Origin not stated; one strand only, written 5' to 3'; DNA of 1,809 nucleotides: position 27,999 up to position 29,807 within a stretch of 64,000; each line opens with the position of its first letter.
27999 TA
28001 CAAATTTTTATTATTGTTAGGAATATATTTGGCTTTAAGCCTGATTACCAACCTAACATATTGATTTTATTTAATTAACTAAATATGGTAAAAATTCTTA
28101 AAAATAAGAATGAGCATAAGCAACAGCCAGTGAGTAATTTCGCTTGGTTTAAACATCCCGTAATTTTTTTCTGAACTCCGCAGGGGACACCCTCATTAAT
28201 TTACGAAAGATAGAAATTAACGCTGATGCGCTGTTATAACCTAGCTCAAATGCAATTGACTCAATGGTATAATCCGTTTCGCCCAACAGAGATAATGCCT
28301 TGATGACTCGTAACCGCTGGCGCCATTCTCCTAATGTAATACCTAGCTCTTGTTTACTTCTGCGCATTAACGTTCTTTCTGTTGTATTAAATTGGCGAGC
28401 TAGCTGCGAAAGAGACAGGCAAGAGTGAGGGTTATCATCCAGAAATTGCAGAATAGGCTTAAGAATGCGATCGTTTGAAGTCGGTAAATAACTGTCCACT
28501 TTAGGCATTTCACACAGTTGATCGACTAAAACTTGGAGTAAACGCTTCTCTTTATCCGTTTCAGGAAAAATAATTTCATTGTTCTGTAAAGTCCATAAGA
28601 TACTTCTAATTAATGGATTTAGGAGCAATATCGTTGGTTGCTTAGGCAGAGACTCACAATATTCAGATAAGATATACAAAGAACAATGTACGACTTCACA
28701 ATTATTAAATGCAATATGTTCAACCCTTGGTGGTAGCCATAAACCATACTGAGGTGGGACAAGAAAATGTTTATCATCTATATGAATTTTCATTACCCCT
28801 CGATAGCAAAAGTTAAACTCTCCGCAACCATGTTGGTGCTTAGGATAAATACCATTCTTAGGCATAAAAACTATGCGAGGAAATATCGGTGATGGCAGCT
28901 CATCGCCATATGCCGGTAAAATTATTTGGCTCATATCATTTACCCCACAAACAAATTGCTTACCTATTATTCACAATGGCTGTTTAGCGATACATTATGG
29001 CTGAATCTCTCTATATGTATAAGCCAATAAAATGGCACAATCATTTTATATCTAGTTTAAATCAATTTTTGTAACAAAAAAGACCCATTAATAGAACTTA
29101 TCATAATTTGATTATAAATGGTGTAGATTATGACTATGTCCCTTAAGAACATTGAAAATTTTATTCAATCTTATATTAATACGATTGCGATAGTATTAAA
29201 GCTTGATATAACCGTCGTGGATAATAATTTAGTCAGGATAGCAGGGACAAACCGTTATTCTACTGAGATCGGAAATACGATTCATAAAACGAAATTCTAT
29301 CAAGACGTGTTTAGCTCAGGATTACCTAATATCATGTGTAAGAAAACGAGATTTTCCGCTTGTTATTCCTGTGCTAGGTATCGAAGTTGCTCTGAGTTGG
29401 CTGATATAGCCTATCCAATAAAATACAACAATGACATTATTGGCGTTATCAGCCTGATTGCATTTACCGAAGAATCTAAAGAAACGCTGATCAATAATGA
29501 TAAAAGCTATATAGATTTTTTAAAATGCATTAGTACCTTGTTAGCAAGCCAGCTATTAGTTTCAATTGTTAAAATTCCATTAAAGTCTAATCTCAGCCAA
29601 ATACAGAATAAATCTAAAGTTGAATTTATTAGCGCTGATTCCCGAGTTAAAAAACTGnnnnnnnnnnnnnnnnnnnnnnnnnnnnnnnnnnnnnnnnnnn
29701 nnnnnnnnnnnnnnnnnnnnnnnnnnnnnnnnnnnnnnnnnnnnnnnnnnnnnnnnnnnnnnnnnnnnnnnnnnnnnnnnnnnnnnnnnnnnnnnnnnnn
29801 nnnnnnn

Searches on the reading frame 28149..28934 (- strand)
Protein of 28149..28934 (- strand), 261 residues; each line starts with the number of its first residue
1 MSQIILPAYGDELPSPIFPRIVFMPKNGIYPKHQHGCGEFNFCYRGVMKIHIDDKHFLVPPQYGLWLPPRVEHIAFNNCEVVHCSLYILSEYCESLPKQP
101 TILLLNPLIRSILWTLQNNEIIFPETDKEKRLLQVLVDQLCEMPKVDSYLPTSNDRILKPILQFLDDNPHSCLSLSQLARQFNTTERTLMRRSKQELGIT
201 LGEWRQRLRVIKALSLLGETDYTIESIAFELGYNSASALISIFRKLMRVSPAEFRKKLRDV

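Call 4: search_protein_families(library=pfam, proteins=[window:28149-28934:-], max_evalue=0.01)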
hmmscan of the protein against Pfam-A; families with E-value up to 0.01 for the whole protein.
window:28149-28934:- (261 aa): 4 families
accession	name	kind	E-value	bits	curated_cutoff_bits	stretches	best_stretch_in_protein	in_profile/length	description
PF12833.13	HTH_18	-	2.1e-21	76.5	33.6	1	178-256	1-79/80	Helix-turn-helix domain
PF00165.29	HTH_AraC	-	9.3e-12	45.2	26.6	2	220-256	7-42/42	Bacterial regulatory helix-turn-helix proteins, AraC family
PF02311.25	AraC_binding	-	8e-05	22.8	21.1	1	30-73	16-59/135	AraC-like ligand binding domain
PF07883.17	Cupin_2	-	0.0019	18.3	27.2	1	22-78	3-59/70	Cupin domain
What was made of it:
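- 28149..28934 (-): AraC-family regulator (cupin plus HTH_18), directly upstream of the operon, on the same strand, and divergent from the activator gene. Pfam HTH_18 E 2e-21 (call 4).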

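Call 5: search_protein_families(library=ncbifam, proteins=[window:28149-28934:-], max_evalue=0.01)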
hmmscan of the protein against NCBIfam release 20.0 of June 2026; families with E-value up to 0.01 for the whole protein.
window:28149-28934:- (261 aa): 30 families (the best 25 are shown)
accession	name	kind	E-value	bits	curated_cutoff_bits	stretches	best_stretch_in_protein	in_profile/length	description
NF007860.0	PRK10572.1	equivalog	8.2e-16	57.7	208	1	150-259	178-286/292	arabinose operon transcriptional regulator AraC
NF006902.0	PRK09393.1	equivalog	2.8e-15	56.4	425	1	153-259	217-323/327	transcriptional regulator FtrA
NF010028.0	PRK13503.1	equivalog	3.5e-15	56.1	288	1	126-257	144-272/278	HTH-type transcriptional activator RhaS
NF047455.1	TF_Staph_AryK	equivalog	1.6e-12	46.5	850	1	145-259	146-260/759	transcriptional regulator AryK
TIGR04094.1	adjacent_YSIRK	equivalog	1.8e-12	47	200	1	155-255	284-383/383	YSIRK-targeted surface antigen transcriptional regulator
NF047788.1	TransRegPocR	equivalog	2.9e-12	46.5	500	1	133-259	166-292/296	transcriptional regulator PocR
NF033869.1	viru_reg_Rsp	equivalog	7.1e-10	38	400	1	136-259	122-250/701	AraC family transcriptional regulator Rsp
NF012144.2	ramA_TF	equivalog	5.7e-09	36.4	180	1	156-257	5-106/108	RamA family antibiotic efflux transcriptional regulator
NF007693.0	PRK10371.1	equivalog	7.3e-09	35.2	253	1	158-256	200-298/309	transcriptional regulator MelR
NF049968.1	QhpR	equivalog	1.4e-08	34.3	250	1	152-255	185-284/284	AraC-like transcriptional regulator QhpR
NF007584.0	PRK10219.1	equivalog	2.1e-08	34.5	174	1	153-258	2-107/107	superoxide response transcriptional regulator SoxS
NF007633.0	PRK10296.1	equivalog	4e-08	33.1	264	1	185-259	202-276/280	transcriptional regulator ChbR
NF010025.2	PRK13500.1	equivalog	8.1e-08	32.2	525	1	146-259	166-279/282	HTH-type transcriptional activator RhaR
NF011733.0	PRK15186.1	equivalog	5.4e-07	29.2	403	1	127-255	151-279/291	AraC family transcriptional regulator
NF010026.0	PRK13501.1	equivalog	1.3e-06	27.8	363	1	162-258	182-278/290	HTH-type transcriptional activator RhaR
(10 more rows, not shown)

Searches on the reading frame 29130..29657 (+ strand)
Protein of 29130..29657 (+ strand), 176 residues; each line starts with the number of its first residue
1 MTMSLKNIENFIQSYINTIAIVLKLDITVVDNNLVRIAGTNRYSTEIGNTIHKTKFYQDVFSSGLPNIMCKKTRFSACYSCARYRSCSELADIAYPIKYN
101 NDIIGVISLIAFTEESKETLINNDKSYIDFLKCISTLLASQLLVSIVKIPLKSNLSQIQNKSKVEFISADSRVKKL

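Call 29: search_protein_families(library=pfam, proteins=[window:29130-29657:+], max_evalue=10)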
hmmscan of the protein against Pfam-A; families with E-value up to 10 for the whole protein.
seq(176 aa): 4 families
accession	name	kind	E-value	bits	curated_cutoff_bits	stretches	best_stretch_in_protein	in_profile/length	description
PF10114.15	PocR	-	0.039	14.2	23.9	1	12-110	8-102/162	Sensory domain found in PocR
PF15714.11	SpoVT_C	-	0.045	14.3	27.5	1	9-119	3-107/128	Stage V sporulation protein T C-terminal, transcription factor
PF23846.1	Cache_WalK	-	0.064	14.1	27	1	12-54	2-45/92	WalK sensor protein kinase Chache domain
PF01590.32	GAF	-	0.23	12.4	22.4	1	58-141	56-132/133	GAF domain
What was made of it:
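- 29130..30563 (+): One-component sigma54 activator (bEBP). It has an N-terminal PocR/GAF-like sensor with an invariant C-x2-C-x5-C triad, an AAA+ domain with GAFTGA, and a C-terminal HTH_8. The N-terminal domain gives only weak PocR/GAF hits (call 29).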
